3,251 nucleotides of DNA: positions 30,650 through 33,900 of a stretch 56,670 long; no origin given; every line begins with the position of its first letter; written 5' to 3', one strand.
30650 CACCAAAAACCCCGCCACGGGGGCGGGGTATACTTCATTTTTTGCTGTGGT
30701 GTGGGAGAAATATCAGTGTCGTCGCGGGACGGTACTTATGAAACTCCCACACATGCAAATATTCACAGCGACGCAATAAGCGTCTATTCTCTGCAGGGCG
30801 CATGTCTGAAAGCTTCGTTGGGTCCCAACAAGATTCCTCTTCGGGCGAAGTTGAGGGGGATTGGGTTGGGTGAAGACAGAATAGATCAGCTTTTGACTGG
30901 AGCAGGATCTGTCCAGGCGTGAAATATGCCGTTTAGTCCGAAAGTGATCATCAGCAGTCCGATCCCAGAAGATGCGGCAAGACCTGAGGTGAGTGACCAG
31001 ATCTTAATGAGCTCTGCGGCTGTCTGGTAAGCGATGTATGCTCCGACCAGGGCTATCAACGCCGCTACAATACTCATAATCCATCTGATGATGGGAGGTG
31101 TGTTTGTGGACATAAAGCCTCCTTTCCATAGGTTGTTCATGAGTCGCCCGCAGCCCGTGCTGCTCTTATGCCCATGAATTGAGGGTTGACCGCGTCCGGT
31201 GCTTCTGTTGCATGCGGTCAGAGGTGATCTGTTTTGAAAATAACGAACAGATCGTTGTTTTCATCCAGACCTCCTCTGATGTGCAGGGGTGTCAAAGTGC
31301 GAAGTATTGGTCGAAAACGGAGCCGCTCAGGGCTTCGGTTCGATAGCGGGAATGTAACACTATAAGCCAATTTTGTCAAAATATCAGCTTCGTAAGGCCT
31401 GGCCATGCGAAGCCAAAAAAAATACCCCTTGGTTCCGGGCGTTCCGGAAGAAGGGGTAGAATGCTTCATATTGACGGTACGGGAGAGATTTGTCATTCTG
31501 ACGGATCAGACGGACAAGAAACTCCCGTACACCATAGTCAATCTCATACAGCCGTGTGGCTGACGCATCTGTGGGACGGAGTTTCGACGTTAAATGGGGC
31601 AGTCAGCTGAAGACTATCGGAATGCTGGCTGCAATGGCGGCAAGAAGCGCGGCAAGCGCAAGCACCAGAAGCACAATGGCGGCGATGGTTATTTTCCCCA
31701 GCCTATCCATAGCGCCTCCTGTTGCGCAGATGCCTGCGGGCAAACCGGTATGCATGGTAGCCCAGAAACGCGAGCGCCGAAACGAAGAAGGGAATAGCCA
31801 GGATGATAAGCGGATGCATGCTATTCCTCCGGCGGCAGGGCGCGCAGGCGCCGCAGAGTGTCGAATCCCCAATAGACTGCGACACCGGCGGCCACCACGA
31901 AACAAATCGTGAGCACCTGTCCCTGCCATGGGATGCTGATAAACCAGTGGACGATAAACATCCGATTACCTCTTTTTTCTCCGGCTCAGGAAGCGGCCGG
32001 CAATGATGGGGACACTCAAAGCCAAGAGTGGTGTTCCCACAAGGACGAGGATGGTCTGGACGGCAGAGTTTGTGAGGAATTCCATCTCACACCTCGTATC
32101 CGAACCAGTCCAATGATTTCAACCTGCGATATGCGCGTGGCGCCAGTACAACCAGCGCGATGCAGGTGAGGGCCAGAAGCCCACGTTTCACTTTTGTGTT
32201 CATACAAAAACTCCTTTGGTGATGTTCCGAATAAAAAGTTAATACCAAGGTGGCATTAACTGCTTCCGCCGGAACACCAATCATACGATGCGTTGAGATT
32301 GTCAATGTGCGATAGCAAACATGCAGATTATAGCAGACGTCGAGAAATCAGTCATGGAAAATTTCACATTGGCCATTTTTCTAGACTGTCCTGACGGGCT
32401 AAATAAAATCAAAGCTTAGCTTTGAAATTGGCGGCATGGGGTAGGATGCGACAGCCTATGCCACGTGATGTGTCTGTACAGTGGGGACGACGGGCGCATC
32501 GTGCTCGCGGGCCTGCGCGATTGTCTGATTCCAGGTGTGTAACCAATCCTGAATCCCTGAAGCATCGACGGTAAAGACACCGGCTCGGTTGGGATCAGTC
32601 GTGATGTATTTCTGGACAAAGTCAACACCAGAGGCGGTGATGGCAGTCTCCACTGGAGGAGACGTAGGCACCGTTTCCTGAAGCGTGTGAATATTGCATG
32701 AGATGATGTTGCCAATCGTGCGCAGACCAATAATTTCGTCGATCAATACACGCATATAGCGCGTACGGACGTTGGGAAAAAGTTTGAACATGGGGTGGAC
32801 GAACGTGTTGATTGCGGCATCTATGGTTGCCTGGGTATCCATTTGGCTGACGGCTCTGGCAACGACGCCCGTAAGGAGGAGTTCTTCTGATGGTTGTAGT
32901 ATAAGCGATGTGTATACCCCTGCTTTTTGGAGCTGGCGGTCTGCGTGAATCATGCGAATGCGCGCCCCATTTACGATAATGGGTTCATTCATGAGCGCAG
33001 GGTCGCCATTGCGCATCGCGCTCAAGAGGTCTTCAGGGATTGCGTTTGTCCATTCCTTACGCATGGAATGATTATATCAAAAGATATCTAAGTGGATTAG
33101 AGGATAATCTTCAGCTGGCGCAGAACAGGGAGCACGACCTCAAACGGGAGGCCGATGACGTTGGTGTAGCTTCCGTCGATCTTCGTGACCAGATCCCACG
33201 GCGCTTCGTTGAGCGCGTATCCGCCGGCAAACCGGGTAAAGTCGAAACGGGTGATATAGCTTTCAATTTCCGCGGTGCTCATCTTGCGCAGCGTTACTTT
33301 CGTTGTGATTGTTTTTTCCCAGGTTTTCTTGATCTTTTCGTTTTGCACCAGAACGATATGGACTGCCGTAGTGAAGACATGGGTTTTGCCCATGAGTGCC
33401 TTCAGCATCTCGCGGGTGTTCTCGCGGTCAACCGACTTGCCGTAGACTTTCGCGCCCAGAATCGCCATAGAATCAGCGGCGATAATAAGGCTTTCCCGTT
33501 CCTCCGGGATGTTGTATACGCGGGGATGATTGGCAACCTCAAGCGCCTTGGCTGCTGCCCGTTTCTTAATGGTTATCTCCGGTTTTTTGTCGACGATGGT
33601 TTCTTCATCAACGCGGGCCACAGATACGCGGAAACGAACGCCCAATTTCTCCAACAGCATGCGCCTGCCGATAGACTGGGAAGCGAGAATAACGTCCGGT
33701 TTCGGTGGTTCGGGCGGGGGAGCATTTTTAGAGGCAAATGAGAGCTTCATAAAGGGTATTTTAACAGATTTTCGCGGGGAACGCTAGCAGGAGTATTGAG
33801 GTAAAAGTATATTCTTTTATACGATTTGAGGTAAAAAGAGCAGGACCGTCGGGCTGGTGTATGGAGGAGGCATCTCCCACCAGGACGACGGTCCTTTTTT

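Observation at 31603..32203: Operon of five tandem single-helix membrane microproteins (35-46 aa)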

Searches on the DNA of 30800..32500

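Call 32: search_rna_families(source=window, start=30800, end=32500, threshold=evalue, max_evalue=10)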
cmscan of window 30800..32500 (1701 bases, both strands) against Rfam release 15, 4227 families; matches with E-value up to 10: 1.
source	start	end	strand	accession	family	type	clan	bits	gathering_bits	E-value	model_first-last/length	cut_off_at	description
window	30937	30989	+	RF01145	sR14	Gene; snRNA; snoRNA; CD-box;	-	13.9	38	1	1-54/54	no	Small nucleolar RNA sR14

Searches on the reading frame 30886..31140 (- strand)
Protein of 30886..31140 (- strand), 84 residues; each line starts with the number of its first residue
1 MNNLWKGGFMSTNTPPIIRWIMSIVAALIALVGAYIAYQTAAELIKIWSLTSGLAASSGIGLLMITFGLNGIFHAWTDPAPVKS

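Call 6: search_protein_families(library=pfam, proteins=[window:30886-31140:-], max_evalue=0.01)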
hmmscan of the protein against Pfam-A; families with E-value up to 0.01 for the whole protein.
window:30886-31140:- (84 aa): 0 families

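Call 47: search_protein_families(library=padloc, proteins=[window:30886-31140:-], max_evalue=0.1)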
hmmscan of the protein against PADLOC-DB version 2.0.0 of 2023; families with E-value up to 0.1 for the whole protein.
window:30886-31140:- (84 aa): 0 families

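Call 48: search_protein_families(library=phrogs, proteins=[window:30886-31140:-], max_evalue=0.1)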
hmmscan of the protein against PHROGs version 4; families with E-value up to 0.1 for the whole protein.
window:30886-31140:- (84 aa): 1 family
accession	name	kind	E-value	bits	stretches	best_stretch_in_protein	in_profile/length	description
phrog_6384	-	lysis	0.054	14.2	1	7-63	40-94/111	holin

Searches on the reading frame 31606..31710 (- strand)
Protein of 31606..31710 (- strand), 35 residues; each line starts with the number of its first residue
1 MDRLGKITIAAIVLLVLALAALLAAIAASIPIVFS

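Call 39: search_protein_families(library=pfam, proteins=[window:31606-31710:-], max_evalue=10)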
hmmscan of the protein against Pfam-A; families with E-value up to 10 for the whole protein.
seq(35 aa): 4 families
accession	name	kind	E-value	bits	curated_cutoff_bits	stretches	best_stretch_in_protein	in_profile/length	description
PF20088.4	DUF6480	-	0.84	10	25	1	4-30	51-77/78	Family of unknown function (DUF6480)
PF05170.20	AsmA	-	0.85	8.8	29.8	1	1-28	1-27/607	AsmA family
PF13786.12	DUF4179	-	1.2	10.1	30.1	1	4-34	6-41/94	Domain of unknown function (DUF4179)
PF21833.1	DUF6893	-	1.2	9.7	24.6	1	12-31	2-21/32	Family of unknown function (DUF6893)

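Call 40: search_protein_families(library=ncbifam, proteins=[window:31606-31710:-], max_evalue=10)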
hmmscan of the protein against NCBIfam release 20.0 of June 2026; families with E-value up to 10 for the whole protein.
seq(35 aa): 1 family
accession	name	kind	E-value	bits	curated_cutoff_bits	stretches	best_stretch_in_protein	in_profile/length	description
NF040986.1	MamH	equivalog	0.021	14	300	1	2-34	69-101/419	magnetosome biogenesis transporter MamH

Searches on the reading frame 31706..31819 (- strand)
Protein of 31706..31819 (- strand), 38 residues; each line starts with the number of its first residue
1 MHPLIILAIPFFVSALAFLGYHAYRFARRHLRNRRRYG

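Call 39: search_protein_families(library=pfam, proteins=[window:31706-31819:-], max_evalue=10)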
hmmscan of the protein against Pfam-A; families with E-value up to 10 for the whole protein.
seq(38 aa): 2 families
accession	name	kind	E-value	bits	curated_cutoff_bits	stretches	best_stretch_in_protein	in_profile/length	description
PF21944.1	Hemotin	-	0.1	12.7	27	1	4-35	6-33/74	Hemotin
PF15055.12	DMAC1_Dmo2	-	0.16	12.6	27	1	14-37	11-34/47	DMAC1/Dmo2-like domain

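Call 40: search_protein_families(library=ncbifam, proteins=[window:31706-31819:-], max_evalue=10)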
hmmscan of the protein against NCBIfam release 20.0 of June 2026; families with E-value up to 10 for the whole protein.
seq(38 aa): 0 families

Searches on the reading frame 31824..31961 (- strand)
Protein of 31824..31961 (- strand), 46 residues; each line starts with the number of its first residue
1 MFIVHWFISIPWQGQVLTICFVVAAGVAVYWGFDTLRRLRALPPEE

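Call 10: find_encoding_contigs(protein=window:31824-31961:-, flank=6000, max_places=10)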
Protein seq(46 aa) (46 aa): no gene with exactly this product is on record in the collection.

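Call 39: search_protein_families(library=pfam, proteins=[window:31824-31961:-], max_evalue=10)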
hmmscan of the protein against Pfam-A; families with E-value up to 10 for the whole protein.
seq(46 aa): 2 families
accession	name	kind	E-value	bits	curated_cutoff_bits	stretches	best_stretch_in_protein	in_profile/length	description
PF07332.16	Phage_holin_3_6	-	0.012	16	28.4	1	8-45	66-102/116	Putative Actinobacterial Holin-X, holin superfamily III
PF14264.12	Glucos_trans_II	-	0.16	11.5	30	1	3-41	38-76/317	Glucosyl transferase GtrII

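Call 40: search_protein_families(library=ncbifam, proteins=[window:31824-31961:-], max_evalue=10)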
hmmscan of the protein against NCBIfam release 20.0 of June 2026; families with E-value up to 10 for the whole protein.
seq(46 aa): 1 family
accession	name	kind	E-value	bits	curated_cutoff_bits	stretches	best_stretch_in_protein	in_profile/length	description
TIGR02893.2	spore_yabQ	equivalog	0.0088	16.3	32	1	14-41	3-30/88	spore cortex biosynthesis protein YabQ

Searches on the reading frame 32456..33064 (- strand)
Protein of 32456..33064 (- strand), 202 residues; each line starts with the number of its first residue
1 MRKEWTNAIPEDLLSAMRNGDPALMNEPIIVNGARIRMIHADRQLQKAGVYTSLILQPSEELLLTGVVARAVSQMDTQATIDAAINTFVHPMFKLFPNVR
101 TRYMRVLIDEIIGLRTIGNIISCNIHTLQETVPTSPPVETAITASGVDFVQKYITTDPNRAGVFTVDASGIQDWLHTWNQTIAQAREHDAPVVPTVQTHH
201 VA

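Call 6: search_protein_families(library=pfam, proteins=[window:32456-33064:-], max_evalue=0.01)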
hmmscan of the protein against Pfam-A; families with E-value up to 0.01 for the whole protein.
window:32456-33064:- (202 aa): 0 families

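Call 13: find_encoding_contigs(protein=window:32456-33064:-, flank=10000, max_places=10)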
Protein window:32456-33064:- (202 aa): no gene with exactly this product is on record in the collection.

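Call 47: search_protein_families(library=padloc, proteins=[window:32456-33064:-], max_evalue=0.1)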
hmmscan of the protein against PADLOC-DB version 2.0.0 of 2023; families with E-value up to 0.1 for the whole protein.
window:32456-33064:- (202 aa): 0 families

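Call 48: search_protein_families(library=phrogs, proteins=[window:32456-33064:-], max_evalue=0.1)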
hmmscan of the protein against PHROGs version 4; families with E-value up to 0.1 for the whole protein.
window:32456-33064:- (202 aa): 0 families

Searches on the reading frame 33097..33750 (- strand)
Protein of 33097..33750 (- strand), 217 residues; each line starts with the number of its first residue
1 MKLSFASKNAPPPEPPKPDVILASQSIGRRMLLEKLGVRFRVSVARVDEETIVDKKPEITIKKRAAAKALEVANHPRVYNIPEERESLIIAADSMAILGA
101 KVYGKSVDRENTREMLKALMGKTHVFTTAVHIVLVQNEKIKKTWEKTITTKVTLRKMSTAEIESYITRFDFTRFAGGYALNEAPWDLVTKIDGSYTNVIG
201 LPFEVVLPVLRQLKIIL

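Call 6: search_protein_families(library=pfam, proteins=[window:33097-33750:-], max_evalue=0.01)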
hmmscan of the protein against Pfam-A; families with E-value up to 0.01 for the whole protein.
window:33097-33750:- (217 aa): 1 family
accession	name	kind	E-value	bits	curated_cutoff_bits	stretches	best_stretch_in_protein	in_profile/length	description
PF02545.19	Maf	-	2.3e-44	151.7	27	1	20-212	2-186/187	Maf-like protein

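Call 17: find_related_loci(query=window:33097-33750:-, collection=genome_contigs, flank=10000)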
Query window:33097-33750:- (217 aa) in genome_contigs; peptide patterns used: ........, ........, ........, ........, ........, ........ (x = any residue, [..] = any of these).
108 stretches matched a pattern; 31 encode a relative of the query (tblastn E <= 1e-3); 31 distinct loci.
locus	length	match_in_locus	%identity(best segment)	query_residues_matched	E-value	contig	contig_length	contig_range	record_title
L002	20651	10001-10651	86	1-217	3e-121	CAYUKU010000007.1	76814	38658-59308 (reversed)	MAG TPA_asm: uncultured Gammaproteobacteria bacterium isolate binchicken_co58_53 genome assembly, contig: NODE_255_lengt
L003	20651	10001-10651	82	1-217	4e-121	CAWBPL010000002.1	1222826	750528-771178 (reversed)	MAG: Candidatus Gottesmanbacteria bacterium isolate MFD01476.bin.2.135 genome assembly, contig: contig_74641, whole geno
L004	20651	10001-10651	84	1-217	9e-118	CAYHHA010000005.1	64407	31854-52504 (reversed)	MAG TPA_asm: uncultured Gammaproteobacteria bacterium isolate ERP119702_co3_129 genome assembly, contig: NODE_183_length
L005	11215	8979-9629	76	1-217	2e-114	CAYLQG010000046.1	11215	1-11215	MAG TPA_asm: uncultured Gammaproteobacteria bacterium isolate binchicken_co54_478 genome assembly, contig: NODE_10507_le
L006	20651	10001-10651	74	1-217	2e-113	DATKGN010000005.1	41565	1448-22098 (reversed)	MAG TPA_asm: Patescibacteria group bacterium isolate SMAG_U14552 k141_159876, whole genome shotgun sequence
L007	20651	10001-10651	81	1-217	2e-108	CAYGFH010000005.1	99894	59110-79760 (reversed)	MAG TPA_asm: uncultured Gammaproteobacteria bacterium isolate ERP113451_co1_294 genome assembly, contig: NODE_114_length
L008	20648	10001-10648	71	1-217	1e-103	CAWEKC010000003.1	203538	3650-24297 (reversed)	MAG: Candidatus Gottesmanbacteria bacterium isolate MFD05942.bin.1.195 genome assembly, contig: contig_33411, whole geno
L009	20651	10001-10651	74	1-217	3e-103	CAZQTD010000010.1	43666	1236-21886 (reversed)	MAG TPA_asm: uncultured Gammaproteobacteria bacterium isolate binchicken_co58_20 genome assembly, contig: NODE_680_lengt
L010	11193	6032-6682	66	1-217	9e-96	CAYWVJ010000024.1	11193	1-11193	MAG TPA_asm: uncultured Gammaproteobacteria bacterium isolate SRP093762_co1_96 genome assembly, contig: NODE_3364_length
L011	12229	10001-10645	69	1-216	8e-94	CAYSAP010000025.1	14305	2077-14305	MAG TPA_asm: uncultured Gammaproteobacteria bacterium isolate SRP090828_co2_19 genome assembly, contig: NODE_1433_length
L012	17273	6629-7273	64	1-216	1e-92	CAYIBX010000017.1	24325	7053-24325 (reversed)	MAG TPA_asm: uncultured Gammaproteobacteria bacterium isolate ERP119705_co18_370 genome assembly, contig: NODE_2399_leng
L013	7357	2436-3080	63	1-216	1e-92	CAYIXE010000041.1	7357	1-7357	MAG TPA_asm: uncultured Gammaproteobacteria bacterium isolate ERP119705_co7_214 genome assembly, contig: NODE_7951_lengt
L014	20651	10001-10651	64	1-217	4e-90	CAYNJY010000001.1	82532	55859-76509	MAG TPA_asm: uncultured Gammaproteobacteria bacterium isolate ERP125453_co1_527 genome assembly, contig: NODE_150_length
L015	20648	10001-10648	60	1-217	2e-88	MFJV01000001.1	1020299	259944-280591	MAG: Candidatus Gottesmanbacteria bacterium RIFCSPLOWO2_01_FULL_43_11b rifcsplowo2_01_scaffold_30, whole genome shotgun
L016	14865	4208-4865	80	1-217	3e-88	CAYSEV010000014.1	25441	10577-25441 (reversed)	MAG TPA_asm: uncultured Gammaproteobacteria bacterium isolate SRP342105_co1_249 genome assembly, contig: NODE_2545_lengt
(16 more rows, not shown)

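Call 25: find_homologous_proteins(query=window:33097-33750:-, max_evalue=1e-60)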
Query window:33097-33750:- (217 aa): 456 proteins with E <= 1e-60 among 966 candidates; the best 120 are listed.
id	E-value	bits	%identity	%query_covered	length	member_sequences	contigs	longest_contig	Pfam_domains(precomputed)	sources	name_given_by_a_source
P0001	1.9e-134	464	100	100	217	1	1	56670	PF02545.20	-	-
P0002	2.2e-121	421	88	100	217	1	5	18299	PF02545.20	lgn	-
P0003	1.2e-119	415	86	100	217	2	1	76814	PF02545.20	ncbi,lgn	-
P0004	6.5e-115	400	83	100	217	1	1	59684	PF02545.20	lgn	-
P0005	2.7e-114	398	82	100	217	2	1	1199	PF02545.20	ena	-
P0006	1.4e-113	396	83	100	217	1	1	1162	PF02545.20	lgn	-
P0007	2.4e-113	395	83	100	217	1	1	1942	PF02545.20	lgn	-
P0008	7.4e-113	393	83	100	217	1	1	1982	PF02545.20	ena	-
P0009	1.2e-112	393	83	100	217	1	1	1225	PF02545.20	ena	-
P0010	4.0e-112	391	81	100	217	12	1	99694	PF02545.20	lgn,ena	-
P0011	1.4e-111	389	82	100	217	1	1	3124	PF02545.20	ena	-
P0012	1.4e-111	389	82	100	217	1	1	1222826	PF02545.20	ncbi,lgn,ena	-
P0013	1.5e-111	389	82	100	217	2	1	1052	PF02545.20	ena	-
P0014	1.6e-111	389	80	100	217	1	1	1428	PF02545.20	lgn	-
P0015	3.7e-111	388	81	100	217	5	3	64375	PF02545.20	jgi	jgi:septum formation protein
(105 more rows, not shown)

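Call 26: find_encoding_contigs(protein=P0002, flank=6000, max_places=6)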
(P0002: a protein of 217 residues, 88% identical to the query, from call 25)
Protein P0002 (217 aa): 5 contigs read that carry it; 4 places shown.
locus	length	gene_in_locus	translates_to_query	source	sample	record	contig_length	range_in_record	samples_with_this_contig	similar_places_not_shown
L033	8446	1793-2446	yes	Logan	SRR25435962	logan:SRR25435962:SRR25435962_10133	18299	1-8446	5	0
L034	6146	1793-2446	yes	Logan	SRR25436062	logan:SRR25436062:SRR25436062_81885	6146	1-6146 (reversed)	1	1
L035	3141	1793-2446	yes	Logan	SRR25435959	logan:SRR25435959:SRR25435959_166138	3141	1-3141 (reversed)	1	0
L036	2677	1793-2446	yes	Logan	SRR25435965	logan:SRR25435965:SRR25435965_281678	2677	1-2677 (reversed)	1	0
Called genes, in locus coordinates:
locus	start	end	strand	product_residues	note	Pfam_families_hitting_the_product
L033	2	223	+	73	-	?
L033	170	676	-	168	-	-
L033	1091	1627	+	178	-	-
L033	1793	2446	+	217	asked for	PF02545:Maf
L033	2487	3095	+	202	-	-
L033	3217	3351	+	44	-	-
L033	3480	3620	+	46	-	-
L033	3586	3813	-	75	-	-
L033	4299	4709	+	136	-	-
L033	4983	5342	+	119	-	-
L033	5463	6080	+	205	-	-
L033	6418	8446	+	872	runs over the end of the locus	-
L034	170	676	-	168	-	-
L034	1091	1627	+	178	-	-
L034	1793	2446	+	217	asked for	PF02545:Maf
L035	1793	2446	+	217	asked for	PF02545:Maf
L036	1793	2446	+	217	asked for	PF02545:Maf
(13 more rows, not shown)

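Call 27: find_encoding_contigs(protein=P0004, flank=6000, max_places=3)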
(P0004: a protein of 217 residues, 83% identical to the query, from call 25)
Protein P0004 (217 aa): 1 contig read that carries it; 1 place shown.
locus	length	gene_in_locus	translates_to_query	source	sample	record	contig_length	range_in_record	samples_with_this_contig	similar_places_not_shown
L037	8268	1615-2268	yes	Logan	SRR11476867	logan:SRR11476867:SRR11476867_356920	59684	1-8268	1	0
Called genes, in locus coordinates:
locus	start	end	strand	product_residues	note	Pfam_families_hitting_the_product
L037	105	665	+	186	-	PF05635:23S_rRNA_IVP (weak)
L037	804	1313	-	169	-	-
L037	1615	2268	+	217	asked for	PF02545:Maf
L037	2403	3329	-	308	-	-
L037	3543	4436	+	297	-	-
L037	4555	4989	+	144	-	-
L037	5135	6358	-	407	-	-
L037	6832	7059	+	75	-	-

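Call 28: find_encoding_contigs(protein=P0001, flank=4000, max_places=3)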
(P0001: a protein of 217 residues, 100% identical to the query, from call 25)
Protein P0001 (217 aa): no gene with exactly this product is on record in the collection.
